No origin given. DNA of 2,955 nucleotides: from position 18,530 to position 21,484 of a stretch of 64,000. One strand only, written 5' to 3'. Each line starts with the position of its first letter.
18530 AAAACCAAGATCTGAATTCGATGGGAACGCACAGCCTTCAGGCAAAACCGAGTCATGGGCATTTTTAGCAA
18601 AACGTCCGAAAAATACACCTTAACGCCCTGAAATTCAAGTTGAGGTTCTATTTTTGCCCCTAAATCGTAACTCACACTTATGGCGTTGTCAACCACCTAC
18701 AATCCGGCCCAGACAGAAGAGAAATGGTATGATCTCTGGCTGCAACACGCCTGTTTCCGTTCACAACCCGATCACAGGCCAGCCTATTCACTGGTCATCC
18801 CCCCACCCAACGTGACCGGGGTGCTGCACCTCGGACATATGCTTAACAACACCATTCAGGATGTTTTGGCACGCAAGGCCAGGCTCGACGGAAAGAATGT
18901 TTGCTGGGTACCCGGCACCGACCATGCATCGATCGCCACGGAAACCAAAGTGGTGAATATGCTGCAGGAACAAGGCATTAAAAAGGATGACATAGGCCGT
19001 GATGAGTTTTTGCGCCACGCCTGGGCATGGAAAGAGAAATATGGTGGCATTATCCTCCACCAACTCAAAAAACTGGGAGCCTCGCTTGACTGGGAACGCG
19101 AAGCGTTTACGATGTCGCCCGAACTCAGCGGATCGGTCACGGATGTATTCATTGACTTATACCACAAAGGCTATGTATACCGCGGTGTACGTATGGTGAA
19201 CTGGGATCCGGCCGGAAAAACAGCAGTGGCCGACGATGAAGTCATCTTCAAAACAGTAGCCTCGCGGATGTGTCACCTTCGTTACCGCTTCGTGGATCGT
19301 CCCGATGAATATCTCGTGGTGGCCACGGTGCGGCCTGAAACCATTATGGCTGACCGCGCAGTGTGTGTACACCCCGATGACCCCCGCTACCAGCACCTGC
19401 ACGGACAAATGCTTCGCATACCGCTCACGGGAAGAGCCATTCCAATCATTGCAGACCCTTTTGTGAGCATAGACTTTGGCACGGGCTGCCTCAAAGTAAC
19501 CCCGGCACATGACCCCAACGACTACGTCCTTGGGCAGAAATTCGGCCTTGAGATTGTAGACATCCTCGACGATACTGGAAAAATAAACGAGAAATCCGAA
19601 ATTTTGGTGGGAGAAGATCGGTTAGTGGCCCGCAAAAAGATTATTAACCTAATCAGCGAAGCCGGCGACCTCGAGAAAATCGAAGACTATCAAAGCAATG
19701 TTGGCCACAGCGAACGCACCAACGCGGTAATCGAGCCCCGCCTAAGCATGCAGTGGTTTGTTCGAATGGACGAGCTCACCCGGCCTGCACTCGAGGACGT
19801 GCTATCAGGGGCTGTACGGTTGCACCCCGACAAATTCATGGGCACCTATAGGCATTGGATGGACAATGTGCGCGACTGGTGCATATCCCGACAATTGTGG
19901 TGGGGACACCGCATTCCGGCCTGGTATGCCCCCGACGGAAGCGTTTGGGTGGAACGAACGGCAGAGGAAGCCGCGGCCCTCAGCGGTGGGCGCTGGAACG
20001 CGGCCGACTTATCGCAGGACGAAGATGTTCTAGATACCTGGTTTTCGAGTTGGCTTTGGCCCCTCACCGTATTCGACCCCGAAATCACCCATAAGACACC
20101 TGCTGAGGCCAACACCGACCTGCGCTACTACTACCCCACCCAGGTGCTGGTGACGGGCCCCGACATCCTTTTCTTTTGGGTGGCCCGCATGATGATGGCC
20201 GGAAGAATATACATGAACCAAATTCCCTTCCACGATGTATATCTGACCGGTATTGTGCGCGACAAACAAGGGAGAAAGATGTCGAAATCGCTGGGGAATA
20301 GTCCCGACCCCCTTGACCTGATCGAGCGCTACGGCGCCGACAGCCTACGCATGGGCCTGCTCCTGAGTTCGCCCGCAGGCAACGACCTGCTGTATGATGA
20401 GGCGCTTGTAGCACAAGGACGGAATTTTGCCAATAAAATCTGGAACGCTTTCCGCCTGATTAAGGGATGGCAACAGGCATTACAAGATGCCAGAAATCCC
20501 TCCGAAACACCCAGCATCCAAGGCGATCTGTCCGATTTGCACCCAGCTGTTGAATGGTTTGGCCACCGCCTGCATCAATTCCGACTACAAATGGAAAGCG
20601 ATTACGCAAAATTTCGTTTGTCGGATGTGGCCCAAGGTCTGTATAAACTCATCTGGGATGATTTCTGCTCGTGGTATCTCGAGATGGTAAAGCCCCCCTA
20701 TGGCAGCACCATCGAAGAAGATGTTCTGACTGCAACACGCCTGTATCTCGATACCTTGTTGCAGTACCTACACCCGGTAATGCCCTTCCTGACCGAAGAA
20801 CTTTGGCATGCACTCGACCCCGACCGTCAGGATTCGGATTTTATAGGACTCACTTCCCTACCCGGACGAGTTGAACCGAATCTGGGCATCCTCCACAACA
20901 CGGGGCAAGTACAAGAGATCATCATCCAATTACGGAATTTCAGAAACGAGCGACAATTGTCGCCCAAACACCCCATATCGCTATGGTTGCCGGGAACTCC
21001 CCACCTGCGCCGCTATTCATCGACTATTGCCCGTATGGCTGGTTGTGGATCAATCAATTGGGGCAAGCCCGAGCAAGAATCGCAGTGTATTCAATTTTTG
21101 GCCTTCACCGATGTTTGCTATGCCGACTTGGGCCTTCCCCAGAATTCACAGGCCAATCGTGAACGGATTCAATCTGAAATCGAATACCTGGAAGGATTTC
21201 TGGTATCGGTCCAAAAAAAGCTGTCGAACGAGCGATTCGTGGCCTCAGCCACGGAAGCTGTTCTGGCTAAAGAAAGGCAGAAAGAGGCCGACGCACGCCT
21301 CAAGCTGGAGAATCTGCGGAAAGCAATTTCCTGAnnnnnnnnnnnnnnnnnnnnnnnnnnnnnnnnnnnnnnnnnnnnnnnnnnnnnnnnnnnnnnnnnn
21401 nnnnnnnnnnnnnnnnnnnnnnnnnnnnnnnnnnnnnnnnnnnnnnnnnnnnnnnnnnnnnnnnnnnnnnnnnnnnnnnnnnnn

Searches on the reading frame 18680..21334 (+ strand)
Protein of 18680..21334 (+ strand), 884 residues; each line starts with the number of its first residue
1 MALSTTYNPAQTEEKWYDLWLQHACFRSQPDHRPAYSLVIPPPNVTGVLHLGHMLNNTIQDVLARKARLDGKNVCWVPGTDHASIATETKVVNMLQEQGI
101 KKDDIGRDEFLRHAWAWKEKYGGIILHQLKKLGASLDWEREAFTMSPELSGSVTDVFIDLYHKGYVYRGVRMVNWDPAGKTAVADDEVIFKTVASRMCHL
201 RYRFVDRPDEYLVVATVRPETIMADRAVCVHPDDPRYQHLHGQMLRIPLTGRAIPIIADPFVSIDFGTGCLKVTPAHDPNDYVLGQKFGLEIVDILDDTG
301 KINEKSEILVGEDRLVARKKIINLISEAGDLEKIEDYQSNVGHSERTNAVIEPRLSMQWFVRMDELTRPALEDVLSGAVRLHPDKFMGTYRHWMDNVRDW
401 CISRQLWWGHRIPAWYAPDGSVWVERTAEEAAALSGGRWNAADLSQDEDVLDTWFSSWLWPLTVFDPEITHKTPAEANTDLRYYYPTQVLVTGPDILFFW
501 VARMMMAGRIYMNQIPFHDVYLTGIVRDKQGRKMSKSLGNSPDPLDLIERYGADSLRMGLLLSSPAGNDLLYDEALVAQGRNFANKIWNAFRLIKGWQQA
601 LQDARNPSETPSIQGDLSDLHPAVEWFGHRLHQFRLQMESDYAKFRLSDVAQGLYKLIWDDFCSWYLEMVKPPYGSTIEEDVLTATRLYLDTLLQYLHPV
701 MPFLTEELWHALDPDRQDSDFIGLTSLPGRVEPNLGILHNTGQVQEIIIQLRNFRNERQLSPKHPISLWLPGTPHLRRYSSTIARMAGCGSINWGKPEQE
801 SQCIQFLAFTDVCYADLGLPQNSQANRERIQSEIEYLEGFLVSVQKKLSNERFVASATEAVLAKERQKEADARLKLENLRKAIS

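Call 20: find_encoding_contigs(protein=window:18680-21334:+, flank=10000, max_places=1)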
Protein window:18680-21334:+ (884 aa): 9 contigs read that carry it; 1 place shown.
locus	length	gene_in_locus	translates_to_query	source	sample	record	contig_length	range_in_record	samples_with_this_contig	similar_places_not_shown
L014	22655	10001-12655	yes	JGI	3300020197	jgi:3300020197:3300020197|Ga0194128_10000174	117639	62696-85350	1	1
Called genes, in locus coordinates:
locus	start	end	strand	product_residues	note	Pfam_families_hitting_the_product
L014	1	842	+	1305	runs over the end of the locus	PF18657:YDG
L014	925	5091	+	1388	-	PF13620:CarboxypepD_reg (weak), PF00404:Dockerin_1 (weak), PF18962:Por_Secre_tail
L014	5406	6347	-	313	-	PF03631:Virul_fac_BrkB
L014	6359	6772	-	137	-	PF13279:4HBT_2, PF03061:4HBT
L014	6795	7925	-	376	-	PF02618:YceG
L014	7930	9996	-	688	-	PF14522:Cytochrome_C7 (faint), PF09699:Paired_CXXCH_1 (faint), PF13428:TPR_14 (faint), PF13431:TPR_17 (faint), PF07719:TPR_2 (faint), PF13181:TPR_8 (faint), PF14559:TPR_19 (weak)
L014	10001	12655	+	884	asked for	PF00133:tRNA-synt_1, PF09334:tRNA-synt_1g (weak), PF13603:tRNA-synt_1_2, PF08264:Anticodon_1, PF10458:Val_tRNA-synt_C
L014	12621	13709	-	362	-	PF13579:Glyco_trans_4_4 (weak), PF00534:Glycos_transf_1, PF13692:Glyco_trans_1_4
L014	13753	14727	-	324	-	PF00535:Glycos_transf_2, PF10111:Glyco_tranf_2_2, PF13641:Glyco_tranf_2_3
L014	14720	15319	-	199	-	PF13858:DUF4199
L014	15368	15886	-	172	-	PF13858:DUF4199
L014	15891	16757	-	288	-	-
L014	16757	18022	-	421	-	PF07969:Amidohydro_3 (faint), PF01979:Amidohydro_1 (weak), PF12890:DHOase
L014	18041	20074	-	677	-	PF07584:BatA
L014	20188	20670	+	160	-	PF06127:Mpo1-like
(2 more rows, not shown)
